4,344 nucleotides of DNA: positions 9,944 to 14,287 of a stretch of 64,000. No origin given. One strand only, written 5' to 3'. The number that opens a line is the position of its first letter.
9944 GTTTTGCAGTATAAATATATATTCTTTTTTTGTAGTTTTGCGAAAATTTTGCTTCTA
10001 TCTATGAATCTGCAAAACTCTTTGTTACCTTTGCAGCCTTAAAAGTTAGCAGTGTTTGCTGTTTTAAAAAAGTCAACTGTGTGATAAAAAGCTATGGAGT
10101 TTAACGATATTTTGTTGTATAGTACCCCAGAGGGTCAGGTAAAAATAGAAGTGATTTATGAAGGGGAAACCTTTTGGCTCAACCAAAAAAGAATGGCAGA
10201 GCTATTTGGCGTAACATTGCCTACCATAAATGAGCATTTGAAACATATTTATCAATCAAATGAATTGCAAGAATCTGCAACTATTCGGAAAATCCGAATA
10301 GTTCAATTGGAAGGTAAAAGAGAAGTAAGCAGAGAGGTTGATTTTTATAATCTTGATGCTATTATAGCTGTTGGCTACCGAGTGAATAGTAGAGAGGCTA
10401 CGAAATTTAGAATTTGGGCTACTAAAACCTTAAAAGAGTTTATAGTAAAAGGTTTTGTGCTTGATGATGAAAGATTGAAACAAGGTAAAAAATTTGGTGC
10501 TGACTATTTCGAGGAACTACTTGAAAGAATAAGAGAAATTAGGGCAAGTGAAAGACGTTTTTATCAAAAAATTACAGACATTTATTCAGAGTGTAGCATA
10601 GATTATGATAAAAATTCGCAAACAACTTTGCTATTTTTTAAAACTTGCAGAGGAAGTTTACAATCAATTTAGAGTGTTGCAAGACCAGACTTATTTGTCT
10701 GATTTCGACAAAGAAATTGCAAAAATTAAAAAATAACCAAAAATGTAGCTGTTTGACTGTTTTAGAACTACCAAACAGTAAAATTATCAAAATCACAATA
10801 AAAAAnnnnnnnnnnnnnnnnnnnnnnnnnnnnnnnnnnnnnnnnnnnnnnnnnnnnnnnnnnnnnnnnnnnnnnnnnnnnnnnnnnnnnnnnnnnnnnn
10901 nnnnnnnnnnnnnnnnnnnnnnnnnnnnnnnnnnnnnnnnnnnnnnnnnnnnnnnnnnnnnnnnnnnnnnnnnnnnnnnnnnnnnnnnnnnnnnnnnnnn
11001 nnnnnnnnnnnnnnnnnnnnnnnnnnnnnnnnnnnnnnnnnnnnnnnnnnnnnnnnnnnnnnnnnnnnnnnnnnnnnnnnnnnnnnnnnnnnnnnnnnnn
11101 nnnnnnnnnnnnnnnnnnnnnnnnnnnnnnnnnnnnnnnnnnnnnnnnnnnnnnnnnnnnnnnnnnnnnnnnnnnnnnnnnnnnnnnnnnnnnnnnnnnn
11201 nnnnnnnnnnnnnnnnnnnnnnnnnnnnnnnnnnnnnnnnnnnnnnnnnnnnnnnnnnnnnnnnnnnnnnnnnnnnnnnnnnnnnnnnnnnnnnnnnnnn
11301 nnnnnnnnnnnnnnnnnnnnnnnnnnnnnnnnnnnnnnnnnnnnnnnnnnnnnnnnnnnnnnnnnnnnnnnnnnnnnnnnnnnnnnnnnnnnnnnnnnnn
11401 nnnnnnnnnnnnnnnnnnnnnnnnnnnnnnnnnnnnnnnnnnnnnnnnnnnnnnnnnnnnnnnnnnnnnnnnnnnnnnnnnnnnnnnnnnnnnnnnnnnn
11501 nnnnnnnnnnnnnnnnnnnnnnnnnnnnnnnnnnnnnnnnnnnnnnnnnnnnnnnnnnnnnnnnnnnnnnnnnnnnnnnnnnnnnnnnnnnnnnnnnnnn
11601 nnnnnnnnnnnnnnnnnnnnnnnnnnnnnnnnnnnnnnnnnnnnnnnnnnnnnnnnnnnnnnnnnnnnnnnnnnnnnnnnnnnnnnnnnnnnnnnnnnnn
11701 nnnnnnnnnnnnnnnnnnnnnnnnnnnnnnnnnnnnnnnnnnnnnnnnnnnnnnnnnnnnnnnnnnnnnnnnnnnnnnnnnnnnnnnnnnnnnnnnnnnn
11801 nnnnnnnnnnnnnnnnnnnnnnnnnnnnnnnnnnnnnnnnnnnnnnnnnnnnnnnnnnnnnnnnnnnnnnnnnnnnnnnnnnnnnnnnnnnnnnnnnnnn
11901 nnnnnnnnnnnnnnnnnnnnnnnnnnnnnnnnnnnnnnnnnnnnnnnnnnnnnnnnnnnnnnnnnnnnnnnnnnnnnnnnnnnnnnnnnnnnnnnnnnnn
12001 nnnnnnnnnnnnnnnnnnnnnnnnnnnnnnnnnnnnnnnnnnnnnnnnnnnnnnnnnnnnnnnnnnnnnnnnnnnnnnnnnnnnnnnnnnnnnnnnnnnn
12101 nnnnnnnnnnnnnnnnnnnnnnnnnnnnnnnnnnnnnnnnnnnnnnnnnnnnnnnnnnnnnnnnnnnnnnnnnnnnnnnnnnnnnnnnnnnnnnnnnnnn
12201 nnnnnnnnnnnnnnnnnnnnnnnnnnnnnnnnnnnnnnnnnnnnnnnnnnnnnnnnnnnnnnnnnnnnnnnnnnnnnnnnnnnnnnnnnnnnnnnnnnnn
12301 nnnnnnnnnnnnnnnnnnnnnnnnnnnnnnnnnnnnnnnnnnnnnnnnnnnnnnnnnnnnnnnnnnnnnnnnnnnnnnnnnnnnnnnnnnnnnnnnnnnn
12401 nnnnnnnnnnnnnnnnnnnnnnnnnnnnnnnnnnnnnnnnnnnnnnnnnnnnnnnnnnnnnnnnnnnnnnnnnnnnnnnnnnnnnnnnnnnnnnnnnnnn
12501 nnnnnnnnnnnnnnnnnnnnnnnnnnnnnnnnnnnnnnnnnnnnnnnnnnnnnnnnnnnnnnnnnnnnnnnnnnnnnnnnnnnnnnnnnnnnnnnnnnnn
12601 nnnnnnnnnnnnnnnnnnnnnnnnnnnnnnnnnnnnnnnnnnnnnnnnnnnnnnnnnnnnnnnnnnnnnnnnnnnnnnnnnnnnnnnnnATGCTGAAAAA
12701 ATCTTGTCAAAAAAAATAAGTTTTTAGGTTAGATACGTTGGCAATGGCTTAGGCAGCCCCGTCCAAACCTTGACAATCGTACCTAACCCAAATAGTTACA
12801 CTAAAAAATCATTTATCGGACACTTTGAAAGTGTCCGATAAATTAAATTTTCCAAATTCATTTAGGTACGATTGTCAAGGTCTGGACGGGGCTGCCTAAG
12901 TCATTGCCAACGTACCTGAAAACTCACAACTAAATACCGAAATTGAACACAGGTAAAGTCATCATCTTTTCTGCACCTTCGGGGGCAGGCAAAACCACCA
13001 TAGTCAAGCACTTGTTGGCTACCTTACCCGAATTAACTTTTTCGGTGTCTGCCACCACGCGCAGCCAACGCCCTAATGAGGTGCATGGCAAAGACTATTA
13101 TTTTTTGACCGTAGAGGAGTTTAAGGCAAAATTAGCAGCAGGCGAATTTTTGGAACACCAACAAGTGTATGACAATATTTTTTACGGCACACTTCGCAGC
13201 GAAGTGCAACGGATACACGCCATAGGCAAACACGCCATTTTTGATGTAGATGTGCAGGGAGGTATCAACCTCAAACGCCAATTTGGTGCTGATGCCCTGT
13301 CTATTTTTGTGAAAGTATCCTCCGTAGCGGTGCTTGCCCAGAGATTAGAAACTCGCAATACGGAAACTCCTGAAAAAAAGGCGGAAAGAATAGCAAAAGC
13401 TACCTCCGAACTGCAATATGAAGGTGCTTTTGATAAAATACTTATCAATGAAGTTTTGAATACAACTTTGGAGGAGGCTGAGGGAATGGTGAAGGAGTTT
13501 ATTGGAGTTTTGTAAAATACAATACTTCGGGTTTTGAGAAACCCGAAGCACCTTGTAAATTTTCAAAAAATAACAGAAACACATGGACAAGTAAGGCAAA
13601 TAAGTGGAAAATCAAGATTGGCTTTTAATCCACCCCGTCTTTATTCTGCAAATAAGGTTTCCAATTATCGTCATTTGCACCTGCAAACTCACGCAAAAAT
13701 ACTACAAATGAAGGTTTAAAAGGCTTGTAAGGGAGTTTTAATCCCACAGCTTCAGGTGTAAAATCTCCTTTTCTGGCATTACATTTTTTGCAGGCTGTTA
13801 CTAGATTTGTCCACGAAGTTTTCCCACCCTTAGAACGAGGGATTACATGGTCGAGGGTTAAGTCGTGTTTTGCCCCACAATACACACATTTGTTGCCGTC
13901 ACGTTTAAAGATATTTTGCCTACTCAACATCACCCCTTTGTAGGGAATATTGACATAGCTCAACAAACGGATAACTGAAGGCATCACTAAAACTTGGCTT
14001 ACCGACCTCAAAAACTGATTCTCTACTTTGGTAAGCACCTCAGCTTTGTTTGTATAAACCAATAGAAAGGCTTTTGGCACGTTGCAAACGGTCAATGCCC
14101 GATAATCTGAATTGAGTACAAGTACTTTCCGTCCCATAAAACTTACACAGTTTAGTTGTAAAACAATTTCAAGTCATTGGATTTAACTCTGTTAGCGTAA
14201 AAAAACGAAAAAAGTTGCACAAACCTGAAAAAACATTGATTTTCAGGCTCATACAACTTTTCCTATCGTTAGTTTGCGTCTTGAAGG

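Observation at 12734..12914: Family A large palindromic element present at five or more loci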

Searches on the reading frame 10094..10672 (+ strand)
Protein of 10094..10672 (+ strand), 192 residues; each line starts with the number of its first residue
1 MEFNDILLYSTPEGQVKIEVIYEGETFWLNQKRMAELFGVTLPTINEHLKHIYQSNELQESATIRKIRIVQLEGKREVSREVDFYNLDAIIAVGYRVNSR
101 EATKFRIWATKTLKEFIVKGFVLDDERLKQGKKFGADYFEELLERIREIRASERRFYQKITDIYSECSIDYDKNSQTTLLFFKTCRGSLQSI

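Call 60: search_protein_families(library=pfam, proteins=[window:10094-10672:+], max_evalue=0.01)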
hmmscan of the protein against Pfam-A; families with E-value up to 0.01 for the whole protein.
window:10094-10672:+ (192 aa): 2 families
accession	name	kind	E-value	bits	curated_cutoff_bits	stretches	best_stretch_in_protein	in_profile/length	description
PF13310.11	Virulence_RhuM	-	3.6e-58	197.3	33.7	1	62-187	1-124/252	Virulence protein RhuM family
PF02498.22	Bro-N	-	0.0028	18.7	25.6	1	18-113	2-94/96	BRO family, N-terminal domain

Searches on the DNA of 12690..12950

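Call 73: search_rna_families(source=window, start=12690, end=12950, threshold=evalue, max_evalue=1)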
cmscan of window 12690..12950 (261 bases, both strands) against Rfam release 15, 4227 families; matches with E-value up to 1: 8.
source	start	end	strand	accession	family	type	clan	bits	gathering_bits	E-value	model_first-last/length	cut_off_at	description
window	12744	12904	-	RF04205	MIR2606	Gene; miRNA;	-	65.4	139.7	2.4e-10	1-165/165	no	MIR2606 microRNA precursor family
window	12744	12904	+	RF04205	MIR2606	Gene; miRNA;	-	63.6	139.7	5.7e-10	1-165/165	no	MIR2606 microRNA precursor family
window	12745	12903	-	RF04223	MIR2619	Gene; miRNA;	-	57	113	5.7e-13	1-202/202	no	MIR2619 microRNA precursor family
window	12751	12897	-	RF04071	MIR2863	Gene; miRNA;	CL00139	41.7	94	1.4e-07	1-113/113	no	MIR2863 microRNA precursor family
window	12763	12885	+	RF04088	MIR812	Gene; miRNA;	-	28.6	80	0.12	27-179/205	no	MIR812 microRNA precursor family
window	12799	12871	-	RF02325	TtnuHACA18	Gene; snRNA; snoRNA; HACA-box;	-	21.7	100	0.35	1-130/130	no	Tetrahymena snoRNA TtnuHACA18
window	12698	12841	+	RF04180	BTnc231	Gene; sRNA;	-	20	80.4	0.045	1-154/154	no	Bacteroides sRNA BTnc231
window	12690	12844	+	RF04178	BTnc005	Gene; sRNA;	-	16.2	174.8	0.14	39-205/205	5'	Bacteroides sRNA BTnc005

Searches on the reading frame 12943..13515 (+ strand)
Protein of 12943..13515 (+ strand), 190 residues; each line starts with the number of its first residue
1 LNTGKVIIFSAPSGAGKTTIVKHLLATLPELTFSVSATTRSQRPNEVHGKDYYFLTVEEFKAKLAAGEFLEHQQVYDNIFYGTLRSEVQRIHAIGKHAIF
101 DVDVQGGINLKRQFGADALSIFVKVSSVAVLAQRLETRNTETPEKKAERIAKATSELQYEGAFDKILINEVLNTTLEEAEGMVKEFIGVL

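Call 17: search_protein_families(library=pfam, proteins=[window:12943-13515:+])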
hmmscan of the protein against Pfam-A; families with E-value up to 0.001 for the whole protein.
window:12943-13515:+ (190 aa): 1 family
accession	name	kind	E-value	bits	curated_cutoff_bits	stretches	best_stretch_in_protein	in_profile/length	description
PF00625.27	Guanylate_kin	-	2.2e-44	151.8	25.2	1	5-184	3-180/182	Guanylate kinase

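Call 52: find_homologous_proteins(query=window:12943-13515:+, max_evalue=1e-40)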
Query window:12943-13515:+ (190 aa): 6388 proteins with E <= 1e-40 among 8000 candidates; the best 120 are listed.
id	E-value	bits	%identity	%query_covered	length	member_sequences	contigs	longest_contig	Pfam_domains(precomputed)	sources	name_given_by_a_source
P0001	2.4e-116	403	100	100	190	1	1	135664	PF00625.28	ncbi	-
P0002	1.1e-89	316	79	99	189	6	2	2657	PF00625.28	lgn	-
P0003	8.0e-81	288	72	98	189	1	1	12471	PF00625.28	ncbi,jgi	jgi:guanylate kinase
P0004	3.0e-79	283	73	98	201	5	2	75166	PF00625.28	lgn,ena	-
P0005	3.3e-79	282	72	99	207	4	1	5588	PF00625.28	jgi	jgi:guanylate kinase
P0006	2.0e-78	280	71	99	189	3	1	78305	PF00625.28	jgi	jgi:guanylate kinase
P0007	7.1e-77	275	69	98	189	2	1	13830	PF00625.28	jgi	jgi:guanylate kinase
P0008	8.7e-77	275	68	99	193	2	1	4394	PF00625.28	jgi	-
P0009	2.7e-75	270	68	98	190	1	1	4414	PF00625.28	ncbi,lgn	-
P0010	1.5e-72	261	63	99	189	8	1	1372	PF00625.28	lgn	-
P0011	2.4e-68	247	59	98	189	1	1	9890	PF00625.28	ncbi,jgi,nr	ncbi:MAG: guanylate kinase [Bernardetiaceae bacterium]|jgi:guanylate kinase|nr:guanylate kinase [Ber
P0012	5.5e-68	246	61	98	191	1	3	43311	PF00625.28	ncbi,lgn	-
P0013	6.5e-68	246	62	99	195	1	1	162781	PF00625.28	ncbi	ncbi:guanylate kinase [Rhodoflexus sp.]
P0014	1.1e-67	245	60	98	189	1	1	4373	PF00625.28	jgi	jgi:guanylate kinase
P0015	3.2e-67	243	62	98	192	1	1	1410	PF00625.28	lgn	-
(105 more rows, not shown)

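Call 53: find_encoding_contigs(protein=P0001, flank=1000, max_places=3)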
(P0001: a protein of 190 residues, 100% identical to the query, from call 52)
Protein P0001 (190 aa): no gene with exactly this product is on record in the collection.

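Call 54: find_encoding_contigs(protein=P0004, flank=10000, max_places=3)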
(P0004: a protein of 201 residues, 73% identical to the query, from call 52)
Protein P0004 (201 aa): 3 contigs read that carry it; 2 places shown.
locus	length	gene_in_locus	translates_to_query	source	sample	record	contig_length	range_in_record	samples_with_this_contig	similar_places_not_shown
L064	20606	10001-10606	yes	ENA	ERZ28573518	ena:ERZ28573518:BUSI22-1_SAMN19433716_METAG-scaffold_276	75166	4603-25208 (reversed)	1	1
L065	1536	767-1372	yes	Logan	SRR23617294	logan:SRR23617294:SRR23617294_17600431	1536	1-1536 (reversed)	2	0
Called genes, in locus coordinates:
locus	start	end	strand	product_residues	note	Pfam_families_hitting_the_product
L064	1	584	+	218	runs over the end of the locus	PF00293:NUDIX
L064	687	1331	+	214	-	PF01791:DeoC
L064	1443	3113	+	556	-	PF13205:Big_5, PF13620:CarboxypepD_reg (weak), PF09912:DUF2141 (faint)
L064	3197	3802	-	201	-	PF00188:CAP (weak)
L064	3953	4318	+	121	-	-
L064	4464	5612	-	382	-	PF13439:Glyco_transf_4, PF13477:Glyco_trans_4_2, PF13579:Glyco_trans_4_4, PF00534:Glycos_transf_1, PF13692:Glyco_trans_1_4, PF20706:GT4-conflict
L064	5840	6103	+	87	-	-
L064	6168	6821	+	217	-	PF12710:HAD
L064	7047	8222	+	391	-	PF00730:HhH-GPD, PF00633:HHH (weak), PF14815:NUDIX_4 (faint)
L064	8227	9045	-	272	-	PF01678:DAP_epimerase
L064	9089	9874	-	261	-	PF14123:DUF4290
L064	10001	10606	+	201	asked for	PF00625:Guanylate_kin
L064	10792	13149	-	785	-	PF19408:PKD_6 (weak), PF18962:Por_Secre_tail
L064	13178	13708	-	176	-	-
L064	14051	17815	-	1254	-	PF13855:LRR_8 (weak), PF13585:CHU_C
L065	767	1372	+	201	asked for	PF00625:Guanylate_kin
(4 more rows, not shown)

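Call 55: find_encoding_contigs(protein=P0006, flank=10000, max_places=3)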
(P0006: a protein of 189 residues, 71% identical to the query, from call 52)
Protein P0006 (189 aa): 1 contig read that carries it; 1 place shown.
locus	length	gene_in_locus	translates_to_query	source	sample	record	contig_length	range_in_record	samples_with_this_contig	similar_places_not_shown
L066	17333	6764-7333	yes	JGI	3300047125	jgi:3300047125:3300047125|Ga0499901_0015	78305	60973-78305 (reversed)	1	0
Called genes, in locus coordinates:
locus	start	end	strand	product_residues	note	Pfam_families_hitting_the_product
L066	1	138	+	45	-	?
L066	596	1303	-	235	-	PF12645:HTH_16 (weak), PF04542:Sigma70_r2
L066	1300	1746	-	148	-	PF19694:DUF6194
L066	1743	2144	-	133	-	-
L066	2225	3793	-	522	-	PF10079:Rossmann-like_BshC, PF24850:CC_BshC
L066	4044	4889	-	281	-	PF01790:LGT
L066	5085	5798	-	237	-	PF09844:DUF2071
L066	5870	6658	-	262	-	PF14123:DUF4290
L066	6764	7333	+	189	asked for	PF00625:Guanylate_kin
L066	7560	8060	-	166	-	-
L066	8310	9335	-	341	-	PF00586:AIRS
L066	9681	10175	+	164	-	PF02576:RimP_N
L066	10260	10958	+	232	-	PF06210:DUF1003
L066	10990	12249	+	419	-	PF08529:NusA_N, PF07650:KH_2 (faint), PF13184:KH_NusA_1st, PF26594:KH_NusA_2nd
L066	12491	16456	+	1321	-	PF07494:Reg_prop (faint), PF07495:Y_Y_Y, PF01590:GAF (weak), PF13185:GAF_2, PF13492:GAF_3, PF07228:SpoIIE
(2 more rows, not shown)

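Call 57: find_encoding_contigs(protein=P0002, flank=10000, max_places=4)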
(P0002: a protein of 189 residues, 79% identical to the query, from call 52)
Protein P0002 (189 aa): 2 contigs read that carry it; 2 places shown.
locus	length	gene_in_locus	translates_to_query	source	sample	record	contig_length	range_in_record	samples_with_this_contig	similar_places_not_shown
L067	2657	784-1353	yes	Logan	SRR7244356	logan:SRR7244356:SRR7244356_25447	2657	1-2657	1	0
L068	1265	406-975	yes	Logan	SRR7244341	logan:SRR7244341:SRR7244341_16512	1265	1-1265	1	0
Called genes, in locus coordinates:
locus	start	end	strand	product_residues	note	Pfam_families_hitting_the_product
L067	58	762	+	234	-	PF00106:adh_short, PF01370:Epimerase (faint), PF02719:Polysacc_synt_2 (weak), PF08659:KR, PF13561:adh_short_C2, PF23441:SDR (weak)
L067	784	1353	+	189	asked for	PF00625:Guanylate_kin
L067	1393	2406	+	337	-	PF08545:ACP_syn_III, PF08541:ACP_syn_III_C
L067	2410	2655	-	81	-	?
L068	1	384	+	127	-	?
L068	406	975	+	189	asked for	PF00625:Guanylate_kin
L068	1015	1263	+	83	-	?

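Call 58: find_encoding_contigs(protein=P0003, flank=10000, max_places=3)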
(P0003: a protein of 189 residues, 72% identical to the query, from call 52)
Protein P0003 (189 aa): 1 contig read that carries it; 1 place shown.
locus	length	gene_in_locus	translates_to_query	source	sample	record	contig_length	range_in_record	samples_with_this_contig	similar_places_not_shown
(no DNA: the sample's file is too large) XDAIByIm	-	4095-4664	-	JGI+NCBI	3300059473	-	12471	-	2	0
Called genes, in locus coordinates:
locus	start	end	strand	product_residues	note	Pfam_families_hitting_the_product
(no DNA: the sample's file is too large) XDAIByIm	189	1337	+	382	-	PF00266:Aminotran_5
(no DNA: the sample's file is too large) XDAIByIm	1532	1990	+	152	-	PF00293:NUDIX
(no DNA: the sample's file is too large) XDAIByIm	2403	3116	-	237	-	PF09844:DUF2071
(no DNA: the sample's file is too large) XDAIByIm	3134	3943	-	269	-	PF14123:DUF4290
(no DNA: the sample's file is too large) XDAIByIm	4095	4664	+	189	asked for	PF00625:Guanylate_kin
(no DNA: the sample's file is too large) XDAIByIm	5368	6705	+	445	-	PF01053:Cys_Met_Meta_PP, PF00155:Aminotran_1_2 (weak), PF01041:DegT_DnrJ_EryC1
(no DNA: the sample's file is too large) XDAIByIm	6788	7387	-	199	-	-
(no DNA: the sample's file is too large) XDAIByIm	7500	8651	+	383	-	PF00561:Abhydrolase_1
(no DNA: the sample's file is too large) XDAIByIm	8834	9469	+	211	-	PF00578:AhpC-TSA, PF08534:Redoxin, PF10417:1-cysPrx_C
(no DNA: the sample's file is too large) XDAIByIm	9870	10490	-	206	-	-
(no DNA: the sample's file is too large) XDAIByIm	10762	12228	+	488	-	PF11398:DUF2813 (faint), PF13175:AAA_15, PF13304:AAA_21 (weak), PF12476:DUF3696 (weak)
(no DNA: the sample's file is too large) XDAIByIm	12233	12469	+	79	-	?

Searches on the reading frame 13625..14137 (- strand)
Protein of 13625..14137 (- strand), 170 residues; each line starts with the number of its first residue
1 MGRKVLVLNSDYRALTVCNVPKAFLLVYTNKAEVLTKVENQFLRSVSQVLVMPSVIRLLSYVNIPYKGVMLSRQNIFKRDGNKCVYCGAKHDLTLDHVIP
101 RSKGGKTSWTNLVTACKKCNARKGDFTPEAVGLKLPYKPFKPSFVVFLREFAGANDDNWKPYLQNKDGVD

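Call 60: search_protein_families(library=pfam, proteins=[window:13625-14137:-], max_evalue=0.01)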
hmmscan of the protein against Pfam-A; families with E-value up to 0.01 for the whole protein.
window:13625-14137:- (170 aa): 3 families
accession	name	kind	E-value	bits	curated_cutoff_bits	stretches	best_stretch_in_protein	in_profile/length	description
PF14279.12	HNH_5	-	7.6e-17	61.4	27.5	1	84-132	1-52/56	HNH endonuclease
PF01844.29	HNH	-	2.8e-15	56.6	21.4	1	84-125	1-46/47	HNH endonuclease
PF13395.12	HNH_4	-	1.8e-06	28.2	22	1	93-128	18-53/54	HNH endonuclease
